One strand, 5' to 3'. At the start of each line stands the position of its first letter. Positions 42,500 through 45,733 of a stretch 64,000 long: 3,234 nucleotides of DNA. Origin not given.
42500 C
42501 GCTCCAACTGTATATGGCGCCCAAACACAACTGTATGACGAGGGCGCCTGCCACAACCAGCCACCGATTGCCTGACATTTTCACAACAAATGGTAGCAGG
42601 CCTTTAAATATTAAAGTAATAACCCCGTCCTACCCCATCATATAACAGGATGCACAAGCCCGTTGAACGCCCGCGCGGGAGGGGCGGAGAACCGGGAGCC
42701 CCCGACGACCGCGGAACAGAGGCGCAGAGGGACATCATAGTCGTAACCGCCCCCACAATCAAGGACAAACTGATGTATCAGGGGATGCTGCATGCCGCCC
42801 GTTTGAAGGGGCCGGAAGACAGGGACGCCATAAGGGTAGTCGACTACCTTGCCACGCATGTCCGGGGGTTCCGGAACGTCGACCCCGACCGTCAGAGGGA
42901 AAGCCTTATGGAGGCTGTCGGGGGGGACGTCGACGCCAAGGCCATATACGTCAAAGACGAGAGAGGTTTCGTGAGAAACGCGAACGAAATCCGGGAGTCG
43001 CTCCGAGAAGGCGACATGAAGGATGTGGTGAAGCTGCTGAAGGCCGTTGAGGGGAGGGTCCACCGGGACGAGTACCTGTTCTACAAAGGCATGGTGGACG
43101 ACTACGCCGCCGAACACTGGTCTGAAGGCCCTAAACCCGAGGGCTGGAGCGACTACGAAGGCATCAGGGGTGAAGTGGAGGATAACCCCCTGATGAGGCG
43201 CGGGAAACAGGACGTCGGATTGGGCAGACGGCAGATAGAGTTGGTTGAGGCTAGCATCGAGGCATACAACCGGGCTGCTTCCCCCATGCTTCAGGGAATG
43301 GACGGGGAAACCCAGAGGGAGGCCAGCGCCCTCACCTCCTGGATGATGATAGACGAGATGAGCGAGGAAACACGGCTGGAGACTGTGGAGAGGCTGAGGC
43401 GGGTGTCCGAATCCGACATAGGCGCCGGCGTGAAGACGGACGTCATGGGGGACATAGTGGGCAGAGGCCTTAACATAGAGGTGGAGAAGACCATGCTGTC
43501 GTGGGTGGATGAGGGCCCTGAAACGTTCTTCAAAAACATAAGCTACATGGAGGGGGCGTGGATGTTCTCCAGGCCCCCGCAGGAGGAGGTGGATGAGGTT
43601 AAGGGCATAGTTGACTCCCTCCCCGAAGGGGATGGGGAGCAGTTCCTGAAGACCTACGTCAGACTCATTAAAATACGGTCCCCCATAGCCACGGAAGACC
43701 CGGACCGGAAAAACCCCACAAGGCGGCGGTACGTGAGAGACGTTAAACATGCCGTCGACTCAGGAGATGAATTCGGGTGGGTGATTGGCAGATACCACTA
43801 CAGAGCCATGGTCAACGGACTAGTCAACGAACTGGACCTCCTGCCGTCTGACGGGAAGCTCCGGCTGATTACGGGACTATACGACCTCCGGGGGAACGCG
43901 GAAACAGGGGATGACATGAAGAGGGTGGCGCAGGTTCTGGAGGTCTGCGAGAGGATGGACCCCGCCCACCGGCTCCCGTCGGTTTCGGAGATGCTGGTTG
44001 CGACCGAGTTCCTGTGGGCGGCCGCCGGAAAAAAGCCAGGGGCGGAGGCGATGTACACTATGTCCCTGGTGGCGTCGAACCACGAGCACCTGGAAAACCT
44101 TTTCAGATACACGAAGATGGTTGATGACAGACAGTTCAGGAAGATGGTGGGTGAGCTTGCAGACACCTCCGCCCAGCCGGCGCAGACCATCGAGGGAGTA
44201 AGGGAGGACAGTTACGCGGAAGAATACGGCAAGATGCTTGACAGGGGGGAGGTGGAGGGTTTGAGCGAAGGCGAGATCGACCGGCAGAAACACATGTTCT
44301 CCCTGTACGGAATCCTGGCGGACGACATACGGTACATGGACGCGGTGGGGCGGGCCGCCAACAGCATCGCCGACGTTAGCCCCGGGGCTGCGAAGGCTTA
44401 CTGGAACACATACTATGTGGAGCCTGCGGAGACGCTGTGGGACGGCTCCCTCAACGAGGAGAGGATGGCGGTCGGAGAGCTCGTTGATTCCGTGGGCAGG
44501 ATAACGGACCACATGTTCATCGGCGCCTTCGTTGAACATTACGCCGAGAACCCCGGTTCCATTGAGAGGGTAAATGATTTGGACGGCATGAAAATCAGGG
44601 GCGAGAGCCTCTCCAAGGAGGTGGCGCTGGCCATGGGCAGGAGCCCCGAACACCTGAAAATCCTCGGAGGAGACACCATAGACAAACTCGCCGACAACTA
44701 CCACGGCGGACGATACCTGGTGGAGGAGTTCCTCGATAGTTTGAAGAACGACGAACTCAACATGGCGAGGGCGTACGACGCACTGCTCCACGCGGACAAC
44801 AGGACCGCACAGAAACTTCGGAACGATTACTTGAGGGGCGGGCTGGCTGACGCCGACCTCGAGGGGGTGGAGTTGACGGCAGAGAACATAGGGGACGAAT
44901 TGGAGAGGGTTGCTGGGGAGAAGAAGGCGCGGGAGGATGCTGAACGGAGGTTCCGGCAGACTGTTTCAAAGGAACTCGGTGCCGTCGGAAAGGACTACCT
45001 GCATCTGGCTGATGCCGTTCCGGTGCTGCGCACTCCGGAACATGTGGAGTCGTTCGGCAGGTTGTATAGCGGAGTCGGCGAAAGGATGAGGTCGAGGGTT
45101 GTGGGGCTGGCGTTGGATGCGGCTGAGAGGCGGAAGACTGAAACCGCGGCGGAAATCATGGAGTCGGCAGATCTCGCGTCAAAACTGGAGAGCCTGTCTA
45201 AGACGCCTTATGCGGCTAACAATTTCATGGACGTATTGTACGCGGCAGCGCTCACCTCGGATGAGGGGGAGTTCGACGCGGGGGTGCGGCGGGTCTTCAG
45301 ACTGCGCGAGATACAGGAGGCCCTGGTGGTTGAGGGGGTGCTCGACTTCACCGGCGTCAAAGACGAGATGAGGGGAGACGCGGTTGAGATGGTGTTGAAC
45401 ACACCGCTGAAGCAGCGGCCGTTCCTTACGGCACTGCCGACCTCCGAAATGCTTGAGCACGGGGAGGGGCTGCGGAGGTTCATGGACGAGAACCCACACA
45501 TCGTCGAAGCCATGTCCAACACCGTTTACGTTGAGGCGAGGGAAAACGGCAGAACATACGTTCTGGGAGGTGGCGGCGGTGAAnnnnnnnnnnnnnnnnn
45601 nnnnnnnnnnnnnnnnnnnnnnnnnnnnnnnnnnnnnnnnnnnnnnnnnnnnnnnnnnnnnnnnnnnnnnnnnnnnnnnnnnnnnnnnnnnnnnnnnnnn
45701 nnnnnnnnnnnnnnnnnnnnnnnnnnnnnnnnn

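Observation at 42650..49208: Translationally coupled pair of giant, domain-less acidic proteins (978 aa and about 1210 aa)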

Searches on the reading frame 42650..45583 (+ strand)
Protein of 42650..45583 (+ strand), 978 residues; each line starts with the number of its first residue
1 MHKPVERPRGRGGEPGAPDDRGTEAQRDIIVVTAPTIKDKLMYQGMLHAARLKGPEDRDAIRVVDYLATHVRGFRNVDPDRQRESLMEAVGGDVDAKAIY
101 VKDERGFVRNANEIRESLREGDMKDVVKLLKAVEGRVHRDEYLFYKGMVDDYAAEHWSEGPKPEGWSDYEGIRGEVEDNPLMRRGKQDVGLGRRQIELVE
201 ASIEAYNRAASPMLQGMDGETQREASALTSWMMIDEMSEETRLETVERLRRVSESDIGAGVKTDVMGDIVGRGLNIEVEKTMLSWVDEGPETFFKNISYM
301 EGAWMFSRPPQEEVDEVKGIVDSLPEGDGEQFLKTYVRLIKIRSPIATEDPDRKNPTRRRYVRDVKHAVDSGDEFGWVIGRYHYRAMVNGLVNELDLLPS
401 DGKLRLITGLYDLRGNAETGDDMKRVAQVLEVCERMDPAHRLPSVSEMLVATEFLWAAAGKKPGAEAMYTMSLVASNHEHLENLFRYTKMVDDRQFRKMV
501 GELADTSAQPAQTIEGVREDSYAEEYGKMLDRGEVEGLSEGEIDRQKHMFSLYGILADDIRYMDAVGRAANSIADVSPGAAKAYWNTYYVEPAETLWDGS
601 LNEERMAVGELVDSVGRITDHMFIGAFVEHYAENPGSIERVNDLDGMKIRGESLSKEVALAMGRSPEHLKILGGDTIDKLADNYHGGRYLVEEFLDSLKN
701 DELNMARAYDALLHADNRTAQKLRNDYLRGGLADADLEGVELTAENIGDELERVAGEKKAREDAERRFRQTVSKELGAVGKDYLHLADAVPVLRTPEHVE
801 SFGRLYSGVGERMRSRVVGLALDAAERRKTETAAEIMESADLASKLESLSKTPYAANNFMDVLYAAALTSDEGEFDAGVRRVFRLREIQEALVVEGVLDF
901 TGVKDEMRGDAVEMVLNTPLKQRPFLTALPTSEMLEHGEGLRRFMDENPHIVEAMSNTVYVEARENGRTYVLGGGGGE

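Call 7: search_protein_families(library=pfam, proteins=[window:42650-45583:+], max_evalue=1)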
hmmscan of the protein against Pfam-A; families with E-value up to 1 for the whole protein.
window:42650-45583:+ (978 aa): 0 families
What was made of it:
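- On Cullin family: No Pfam hit (call 7).
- Closest known: Cullin / APC2 scaffolds. Different: There is no Pfam Cullin hit (call 7), no RING partner, and no ubiquitin-like system in the neighbourhood.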

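Call 8: search_protein_families(library=ncbifam, proteins=[window:42650-45583:+], max_evalue=1)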
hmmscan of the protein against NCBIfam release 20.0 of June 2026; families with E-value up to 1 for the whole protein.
window:42650-45583:+ (978 aa): 1 family
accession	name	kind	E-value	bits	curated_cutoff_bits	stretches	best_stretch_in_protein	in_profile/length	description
NF003359.0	PRK04424.1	equivalog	0.071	12.7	183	1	244-307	51-113/190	transcription factor FapR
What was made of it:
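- On MarR/Fur/TrmB-type transcription regulators: No Pfam or NCBIfam regulator hit (calls 7, 8).
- Checked: No known motifs: no Pfam or NCBIfam hit (calls 7, 8).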

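Call 12: find_homologous_proteins(query=window:42650-45583:+)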
Query window:42650-45583:+ (978 aa): 1 proteins with E <= 0.001 among 8000 candidates.
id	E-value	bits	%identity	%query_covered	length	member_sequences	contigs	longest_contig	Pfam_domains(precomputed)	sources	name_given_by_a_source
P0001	0.0e+0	2189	100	100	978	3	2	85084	-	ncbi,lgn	-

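Call 14: find_encoding_contigs(protein=P0001, flank=10000, max_places=6)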
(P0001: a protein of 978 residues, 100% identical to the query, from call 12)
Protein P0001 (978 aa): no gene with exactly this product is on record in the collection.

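Call 19: search_solved_structures(query=window:42650-45583:+, max_evalue=10)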
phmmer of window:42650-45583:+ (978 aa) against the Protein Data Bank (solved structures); distinct sequences matched with E-value up to 10: 2.
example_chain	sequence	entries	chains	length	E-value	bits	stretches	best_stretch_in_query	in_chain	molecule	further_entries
7aoi_BJ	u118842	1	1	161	0.13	13.5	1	35-109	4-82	mL76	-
6hiv_BJ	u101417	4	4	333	0.17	13.1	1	31-109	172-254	mL76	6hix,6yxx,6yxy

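Call 21: search_protein_families(library=phrogs, proteins=[window:42650-45583:+], max_evalue=0.1)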
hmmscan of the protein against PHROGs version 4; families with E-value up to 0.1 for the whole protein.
window:42650-45583:+ (978 aa): 0 families

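Call 22: search_protein_families(library=padloc, proteins=[window:42650-45583:+], max_evalue=0.1)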
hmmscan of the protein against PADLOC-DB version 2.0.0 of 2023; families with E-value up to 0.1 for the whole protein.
window:42650-45583:+ (978 aa): 0 families
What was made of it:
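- On SMC-kleisin-KITE complexes (ScpAB, MukEF, Wadjet JetAB): No profile hit, and PADLOC (which includes Wadjet) is negative (calls 7, 22).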

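Call 39: find_related_loci(query=window:42650-45583:+, collection=viral_contigs, flank=10000)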
Query window:42650-45583:+ (978 aa) in viral_contigs; peptide patterns used: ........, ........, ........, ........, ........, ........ (x = any residue, [..] = any of these).
No stretch of DNA in the collection matches any of the patterns.
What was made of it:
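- No PADLOC or PHROGs hit (calls 21, 22), and nothing in viral contigs (call 39).
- Tried and rejected: The viral_contigs scan was negative (call 39).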

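Call 83: search_solved_structures(query=A5, max_evalue=1)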
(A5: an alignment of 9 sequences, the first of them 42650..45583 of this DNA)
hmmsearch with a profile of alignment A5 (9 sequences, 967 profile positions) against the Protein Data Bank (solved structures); distinct sequences matched with E-value up to 1: 2.
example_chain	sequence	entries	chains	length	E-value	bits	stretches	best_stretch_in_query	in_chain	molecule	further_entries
2kc7_A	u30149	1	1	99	0.14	13.3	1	101-151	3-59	bfr218_protein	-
21gl_A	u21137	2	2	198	0.67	11.1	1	711-763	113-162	Transmembrane emp24 domain-containing protein 9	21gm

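Call 85: search_protein_families(library=pfam, alignment_id=A5, max_evalue=0.01)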
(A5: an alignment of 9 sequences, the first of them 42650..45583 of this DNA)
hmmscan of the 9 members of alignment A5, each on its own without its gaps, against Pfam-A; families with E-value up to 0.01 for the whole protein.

A. member 1, window:42650-45583:+ (978 aa): 0 families

B. families by the number of members that match (of 9 scanned): 0 families

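Call 103: predict_structure(alignment_id=A6)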
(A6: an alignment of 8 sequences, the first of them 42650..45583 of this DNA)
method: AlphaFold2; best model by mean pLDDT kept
length: 978 residues; sequences in the alignment: 8
mean_pLDDT: 73.8   pTM: 0.42
mean pLDDT of the five models: 73.8, 71.9, 69.2, 67.2, 64.9
residues with pLDDT >= 90: 61; 70-90: 652; 50-70: 150; < 50: 115
segments of 3 or more residues with pLDDT < 50: 1-27, 211-213, 342-353, 388-423, 438-440, 957-978
pLDDT, mean of each block of 10 residues (from residue 1): 29 31 44 84 87 86 81 60 81 79 81 86 89 82 85 78 83 76 63 85 74 55 73 81 79 65 69 73 80 77 54 81 80 76 38 58 78 60 51 42 34 31 52 53 65 63 73 81 84 84 86 72 79 80 81 82 83 81 78 69 55 55 64 73 78 77 79 84 83 89 90 82 80 85 85 86 86 88 90 90 89 90 87 90 91 89 80 82 88 87 83 85 78 81 74 52 41 37
secondary structure, 60 per line:
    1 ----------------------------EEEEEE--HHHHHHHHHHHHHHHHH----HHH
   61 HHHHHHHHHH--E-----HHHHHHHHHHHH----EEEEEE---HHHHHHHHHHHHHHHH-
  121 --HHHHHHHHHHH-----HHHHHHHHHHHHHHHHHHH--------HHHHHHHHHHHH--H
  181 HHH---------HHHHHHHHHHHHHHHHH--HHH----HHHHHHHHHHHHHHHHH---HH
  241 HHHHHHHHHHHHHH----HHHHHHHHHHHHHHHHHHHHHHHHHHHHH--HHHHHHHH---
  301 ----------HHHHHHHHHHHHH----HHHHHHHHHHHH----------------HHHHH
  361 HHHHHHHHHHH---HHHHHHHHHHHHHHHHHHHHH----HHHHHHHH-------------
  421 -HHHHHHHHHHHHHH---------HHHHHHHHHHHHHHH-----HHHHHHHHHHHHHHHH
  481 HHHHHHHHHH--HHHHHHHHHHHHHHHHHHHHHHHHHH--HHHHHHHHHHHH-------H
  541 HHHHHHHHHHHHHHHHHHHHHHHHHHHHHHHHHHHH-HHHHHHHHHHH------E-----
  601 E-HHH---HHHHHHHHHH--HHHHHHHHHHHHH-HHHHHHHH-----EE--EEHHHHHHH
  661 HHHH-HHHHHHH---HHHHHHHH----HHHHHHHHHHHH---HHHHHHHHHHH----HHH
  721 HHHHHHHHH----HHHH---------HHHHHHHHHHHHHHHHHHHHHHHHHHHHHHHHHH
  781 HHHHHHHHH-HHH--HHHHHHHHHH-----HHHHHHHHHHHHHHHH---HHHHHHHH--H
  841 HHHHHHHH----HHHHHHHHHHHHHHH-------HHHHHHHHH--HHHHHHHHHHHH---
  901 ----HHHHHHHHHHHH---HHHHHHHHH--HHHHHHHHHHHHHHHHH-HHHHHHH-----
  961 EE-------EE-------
elements in order (helices of 4 or more, strands of 3 or more residues): E29-34 H37-53 H58-70 H79-90 E95-100 H104-119 H123-133 H139-157 H166-177 H180-183 H193-209 H219-235 H239-254 H259-287 H290-297 H311-323 H328-339 H356-371 H375-395 H400-407 H422-435 H445-459 H465-490 H493-518 H521-532 H540-576 H578-588 H609-618 H621-633 H635-642 H654-664 H666-672 H676-683 H688-699 H703-713 H718-729 H734-737 H747-789 H796-805 H811-826 H830-837 H840-848 H853-867 H875-883 H886-897 H905-916 H920-928 H931-947 H949-955
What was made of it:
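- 42650..45586 (+): ORF1: 978 aa, almost entirely alpha-helical, with a small alpha/beta element at aa 29-100 and a conserved C-terminal hairpin-like tail (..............). AF2 model pLDDT 73.8 (call 103).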

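Call 122: find_encoding_contigs(protein=P0003, flank=8000, max_places=2)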
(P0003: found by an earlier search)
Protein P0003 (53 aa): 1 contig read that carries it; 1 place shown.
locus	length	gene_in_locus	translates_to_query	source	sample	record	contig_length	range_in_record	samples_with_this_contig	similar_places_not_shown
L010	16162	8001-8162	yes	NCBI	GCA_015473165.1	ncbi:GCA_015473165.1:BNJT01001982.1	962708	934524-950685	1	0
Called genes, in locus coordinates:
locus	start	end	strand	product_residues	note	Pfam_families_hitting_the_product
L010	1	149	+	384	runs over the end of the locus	PF00953:Glycos_transf_4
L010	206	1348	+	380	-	PF02350:Epimerase_2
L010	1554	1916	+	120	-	-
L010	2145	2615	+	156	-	PF00119:ATP-synt_A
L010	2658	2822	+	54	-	PF00119:ATP-synt_A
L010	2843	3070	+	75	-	PF00137:ATP-synt_C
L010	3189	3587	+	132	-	PF00430:ATP-synt_B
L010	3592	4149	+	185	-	PF00213:OSCP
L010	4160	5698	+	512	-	PF02874:ATP-synt_ab_N, PF00006:ATP-synt_ab, PF00306:ATP-synt_ab_C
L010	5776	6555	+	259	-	PF00231:ATP-synt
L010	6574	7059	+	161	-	PF02874:ATP-synt_ab_N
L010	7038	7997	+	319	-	PF00006:ATP-synt_ab, PF22919:ATP-synt_VA_C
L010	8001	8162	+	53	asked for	PF02823:ATP-synt_DE_N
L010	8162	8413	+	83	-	PF00401:ATP-synt_DE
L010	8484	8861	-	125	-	-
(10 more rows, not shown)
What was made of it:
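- Tried and rejected: It is an F-ATPase epsilon fragment, so this is a clustering artefact (call 122).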
